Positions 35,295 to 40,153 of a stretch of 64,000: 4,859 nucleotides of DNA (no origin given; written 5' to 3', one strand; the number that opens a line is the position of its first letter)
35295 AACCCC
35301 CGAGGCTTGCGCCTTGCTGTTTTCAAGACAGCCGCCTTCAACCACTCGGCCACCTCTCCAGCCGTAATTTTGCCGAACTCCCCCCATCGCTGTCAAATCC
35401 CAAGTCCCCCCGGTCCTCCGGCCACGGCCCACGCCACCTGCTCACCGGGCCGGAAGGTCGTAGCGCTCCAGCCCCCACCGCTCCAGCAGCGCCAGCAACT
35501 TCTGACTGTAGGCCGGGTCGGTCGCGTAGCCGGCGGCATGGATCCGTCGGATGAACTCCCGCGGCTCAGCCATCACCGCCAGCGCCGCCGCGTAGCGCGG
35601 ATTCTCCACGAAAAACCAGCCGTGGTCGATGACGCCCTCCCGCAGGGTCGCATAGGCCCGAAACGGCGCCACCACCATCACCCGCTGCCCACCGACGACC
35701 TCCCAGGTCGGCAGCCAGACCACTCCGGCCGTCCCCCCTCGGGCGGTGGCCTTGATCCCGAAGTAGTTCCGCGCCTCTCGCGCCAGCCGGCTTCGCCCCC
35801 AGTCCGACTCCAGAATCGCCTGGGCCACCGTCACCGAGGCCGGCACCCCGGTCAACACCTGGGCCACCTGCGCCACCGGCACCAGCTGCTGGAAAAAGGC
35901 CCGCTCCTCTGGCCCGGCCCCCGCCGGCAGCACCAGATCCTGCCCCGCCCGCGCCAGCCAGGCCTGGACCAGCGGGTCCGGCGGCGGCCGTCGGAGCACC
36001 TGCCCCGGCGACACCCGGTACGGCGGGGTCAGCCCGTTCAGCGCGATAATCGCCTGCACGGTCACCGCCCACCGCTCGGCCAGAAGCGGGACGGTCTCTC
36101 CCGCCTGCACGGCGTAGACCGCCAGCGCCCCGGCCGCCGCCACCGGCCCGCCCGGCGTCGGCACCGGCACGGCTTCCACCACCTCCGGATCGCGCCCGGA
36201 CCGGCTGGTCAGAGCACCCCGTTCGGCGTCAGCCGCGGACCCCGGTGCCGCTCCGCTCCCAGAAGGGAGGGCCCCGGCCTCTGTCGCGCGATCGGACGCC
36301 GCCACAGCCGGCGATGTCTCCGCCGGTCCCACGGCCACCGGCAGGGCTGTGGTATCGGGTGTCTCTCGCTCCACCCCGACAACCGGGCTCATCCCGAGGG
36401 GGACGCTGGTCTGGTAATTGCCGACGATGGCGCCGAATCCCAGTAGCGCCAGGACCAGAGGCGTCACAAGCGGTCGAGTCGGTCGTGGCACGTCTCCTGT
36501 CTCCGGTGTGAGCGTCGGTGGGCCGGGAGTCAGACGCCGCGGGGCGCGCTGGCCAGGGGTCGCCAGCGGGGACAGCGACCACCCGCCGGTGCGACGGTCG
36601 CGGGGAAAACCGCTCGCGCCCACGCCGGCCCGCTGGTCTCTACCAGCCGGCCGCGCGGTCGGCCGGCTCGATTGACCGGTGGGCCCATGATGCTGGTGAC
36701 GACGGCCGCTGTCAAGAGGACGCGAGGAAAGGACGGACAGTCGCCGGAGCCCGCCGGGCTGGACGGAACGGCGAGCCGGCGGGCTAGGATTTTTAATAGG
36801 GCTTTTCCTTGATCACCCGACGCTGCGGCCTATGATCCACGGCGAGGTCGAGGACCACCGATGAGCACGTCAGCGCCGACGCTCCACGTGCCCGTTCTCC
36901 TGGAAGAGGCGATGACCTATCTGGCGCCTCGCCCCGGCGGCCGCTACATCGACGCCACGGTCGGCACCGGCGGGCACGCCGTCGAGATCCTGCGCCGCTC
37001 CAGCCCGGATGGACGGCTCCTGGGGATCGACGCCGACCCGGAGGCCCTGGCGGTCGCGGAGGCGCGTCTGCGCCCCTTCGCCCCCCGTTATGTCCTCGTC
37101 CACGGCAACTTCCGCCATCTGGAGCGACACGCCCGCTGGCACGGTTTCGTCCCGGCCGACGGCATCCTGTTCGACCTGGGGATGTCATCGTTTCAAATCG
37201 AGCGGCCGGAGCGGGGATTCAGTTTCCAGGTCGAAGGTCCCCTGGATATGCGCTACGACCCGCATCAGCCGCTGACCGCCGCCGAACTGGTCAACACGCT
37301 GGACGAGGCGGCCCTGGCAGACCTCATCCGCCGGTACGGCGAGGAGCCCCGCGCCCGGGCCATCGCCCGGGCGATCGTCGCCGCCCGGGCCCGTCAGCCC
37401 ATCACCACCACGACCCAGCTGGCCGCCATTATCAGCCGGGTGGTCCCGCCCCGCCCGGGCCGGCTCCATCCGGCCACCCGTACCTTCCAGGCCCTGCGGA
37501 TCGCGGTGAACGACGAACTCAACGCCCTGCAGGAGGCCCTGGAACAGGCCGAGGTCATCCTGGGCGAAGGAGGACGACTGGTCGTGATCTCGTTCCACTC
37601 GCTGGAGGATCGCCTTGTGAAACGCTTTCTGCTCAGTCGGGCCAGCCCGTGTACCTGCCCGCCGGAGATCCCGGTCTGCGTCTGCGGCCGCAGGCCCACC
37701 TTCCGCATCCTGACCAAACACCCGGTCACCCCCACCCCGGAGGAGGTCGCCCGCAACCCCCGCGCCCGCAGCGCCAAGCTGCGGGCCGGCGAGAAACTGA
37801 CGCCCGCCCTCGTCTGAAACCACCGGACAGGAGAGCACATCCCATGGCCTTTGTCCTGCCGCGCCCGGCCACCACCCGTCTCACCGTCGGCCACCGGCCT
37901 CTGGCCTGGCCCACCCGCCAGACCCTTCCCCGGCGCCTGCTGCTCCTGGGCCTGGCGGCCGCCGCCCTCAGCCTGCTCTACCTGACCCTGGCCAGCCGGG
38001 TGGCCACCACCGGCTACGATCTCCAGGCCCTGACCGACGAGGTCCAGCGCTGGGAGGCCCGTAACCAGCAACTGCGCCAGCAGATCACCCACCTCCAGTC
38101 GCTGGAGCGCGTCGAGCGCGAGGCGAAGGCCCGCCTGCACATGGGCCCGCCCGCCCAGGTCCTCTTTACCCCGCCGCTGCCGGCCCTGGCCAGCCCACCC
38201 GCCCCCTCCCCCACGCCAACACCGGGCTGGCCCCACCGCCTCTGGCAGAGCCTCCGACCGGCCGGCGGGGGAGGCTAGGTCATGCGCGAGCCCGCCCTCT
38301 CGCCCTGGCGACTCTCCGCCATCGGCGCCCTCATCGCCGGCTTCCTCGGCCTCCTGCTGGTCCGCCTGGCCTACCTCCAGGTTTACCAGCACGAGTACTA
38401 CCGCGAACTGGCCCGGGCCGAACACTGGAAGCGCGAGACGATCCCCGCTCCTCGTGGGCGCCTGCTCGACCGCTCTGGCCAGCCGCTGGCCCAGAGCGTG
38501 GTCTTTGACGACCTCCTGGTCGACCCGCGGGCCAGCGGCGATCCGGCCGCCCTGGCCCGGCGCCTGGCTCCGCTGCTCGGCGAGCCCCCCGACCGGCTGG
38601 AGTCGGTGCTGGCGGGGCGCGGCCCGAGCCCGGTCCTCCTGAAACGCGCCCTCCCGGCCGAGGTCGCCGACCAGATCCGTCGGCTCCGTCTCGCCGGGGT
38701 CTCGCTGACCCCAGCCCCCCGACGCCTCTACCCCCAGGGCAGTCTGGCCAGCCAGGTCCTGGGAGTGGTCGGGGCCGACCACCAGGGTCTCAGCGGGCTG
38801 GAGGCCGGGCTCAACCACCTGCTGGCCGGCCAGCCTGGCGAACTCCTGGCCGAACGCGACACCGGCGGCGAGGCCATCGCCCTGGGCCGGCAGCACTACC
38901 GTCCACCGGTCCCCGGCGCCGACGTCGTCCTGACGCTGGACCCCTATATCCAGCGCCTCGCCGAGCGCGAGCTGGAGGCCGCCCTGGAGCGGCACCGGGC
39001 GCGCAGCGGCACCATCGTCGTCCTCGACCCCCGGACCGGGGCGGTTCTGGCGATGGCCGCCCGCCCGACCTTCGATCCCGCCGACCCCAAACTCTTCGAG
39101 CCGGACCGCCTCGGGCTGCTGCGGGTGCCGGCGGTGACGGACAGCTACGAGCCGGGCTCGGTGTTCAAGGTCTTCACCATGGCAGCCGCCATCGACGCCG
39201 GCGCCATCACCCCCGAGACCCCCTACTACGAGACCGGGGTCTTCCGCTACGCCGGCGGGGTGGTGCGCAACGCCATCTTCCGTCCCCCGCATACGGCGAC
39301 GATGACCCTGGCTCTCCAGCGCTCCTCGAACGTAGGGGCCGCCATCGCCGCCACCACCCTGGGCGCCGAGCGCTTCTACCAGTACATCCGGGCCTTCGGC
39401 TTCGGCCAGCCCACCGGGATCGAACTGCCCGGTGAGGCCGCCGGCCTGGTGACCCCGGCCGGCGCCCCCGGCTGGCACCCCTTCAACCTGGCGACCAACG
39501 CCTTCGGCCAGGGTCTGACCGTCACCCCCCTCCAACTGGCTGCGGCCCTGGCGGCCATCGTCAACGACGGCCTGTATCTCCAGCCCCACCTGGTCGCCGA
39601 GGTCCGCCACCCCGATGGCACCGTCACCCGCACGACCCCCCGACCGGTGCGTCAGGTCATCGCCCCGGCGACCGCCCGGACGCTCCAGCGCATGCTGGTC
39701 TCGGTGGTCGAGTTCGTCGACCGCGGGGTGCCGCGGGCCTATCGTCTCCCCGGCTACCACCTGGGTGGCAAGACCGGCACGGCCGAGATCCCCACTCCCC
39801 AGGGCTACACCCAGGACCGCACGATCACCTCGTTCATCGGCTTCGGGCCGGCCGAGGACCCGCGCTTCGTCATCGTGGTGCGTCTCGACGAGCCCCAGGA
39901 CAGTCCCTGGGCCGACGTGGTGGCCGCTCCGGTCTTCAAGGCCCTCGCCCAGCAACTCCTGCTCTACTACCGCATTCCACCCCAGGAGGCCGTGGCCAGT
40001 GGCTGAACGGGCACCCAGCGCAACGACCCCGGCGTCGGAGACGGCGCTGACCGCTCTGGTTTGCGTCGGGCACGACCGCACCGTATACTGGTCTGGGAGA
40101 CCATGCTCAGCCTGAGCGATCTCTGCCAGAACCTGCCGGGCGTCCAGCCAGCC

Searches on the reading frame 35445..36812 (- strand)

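Call 51: search_protein_families(library=pfam, proteins=[window:35445-36812:-], max_evalue=0.00001)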
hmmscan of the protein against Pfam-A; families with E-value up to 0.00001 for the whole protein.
window:35445-36812:- (456 aa): 2 families
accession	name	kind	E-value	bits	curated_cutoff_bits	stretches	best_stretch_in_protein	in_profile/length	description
PF01832.25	Glucosaminidase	-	6.5e-32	111.2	30.2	1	312-446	2-121/123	Mannosyl-glycoprotein endo-beta-N-acetylglucosaminidase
PF01476.26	LysM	-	8.2e-08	32.5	20.9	1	233-274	1-41/43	LysM domain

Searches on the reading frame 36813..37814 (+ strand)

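Call 51: search_protein_families(library=pfam, proteins=[window:36813-37814:+], max_evalue=0.00001)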
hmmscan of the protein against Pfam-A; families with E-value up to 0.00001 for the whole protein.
window:36813-37814:+ (334 aa): 1 family
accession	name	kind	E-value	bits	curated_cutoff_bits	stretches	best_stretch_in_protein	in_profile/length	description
PF01795.25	Methyltransf_5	-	6.7e-113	377.7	27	1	24-328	3-308/309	MraW methylase family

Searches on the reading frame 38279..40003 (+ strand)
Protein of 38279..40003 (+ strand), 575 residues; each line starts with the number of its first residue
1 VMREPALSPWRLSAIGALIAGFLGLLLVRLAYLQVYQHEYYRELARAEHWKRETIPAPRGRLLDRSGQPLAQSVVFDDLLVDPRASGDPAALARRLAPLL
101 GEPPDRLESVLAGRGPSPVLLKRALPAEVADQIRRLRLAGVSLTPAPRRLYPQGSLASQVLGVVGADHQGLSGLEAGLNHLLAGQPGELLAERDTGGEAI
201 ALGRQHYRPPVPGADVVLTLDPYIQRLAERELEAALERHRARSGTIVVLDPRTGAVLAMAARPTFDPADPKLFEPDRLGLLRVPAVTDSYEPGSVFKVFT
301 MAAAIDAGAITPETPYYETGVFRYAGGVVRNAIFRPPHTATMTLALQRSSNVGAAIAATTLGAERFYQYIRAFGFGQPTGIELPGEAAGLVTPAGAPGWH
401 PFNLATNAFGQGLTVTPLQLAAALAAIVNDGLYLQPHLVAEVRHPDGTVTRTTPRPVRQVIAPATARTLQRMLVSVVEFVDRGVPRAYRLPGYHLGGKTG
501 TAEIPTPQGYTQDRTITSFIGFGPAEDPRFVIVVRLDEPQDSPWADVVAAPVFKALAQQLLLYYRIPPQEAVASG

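Call 51: search_protein_families(library=pfam, proteins=[window:38279-40003:+], max_evalue=0.00001)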
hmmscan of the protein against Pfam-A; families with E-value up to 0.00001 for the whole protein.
window:38279-40003:+ (575 aa): 2 families
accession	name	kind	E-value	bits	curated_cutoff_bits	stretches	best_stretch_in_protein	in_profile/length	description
PF00905.27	Transpeptidase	-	3.4e-74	250.2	22.1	1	244-557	1-298/299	Penicillin binding protein transpeptidase domain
PF03717.20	PBP_dimer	-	3.9e-16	60.4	24.4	1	55-200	2-176/180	Penicillin-binding Protein dimerisation domain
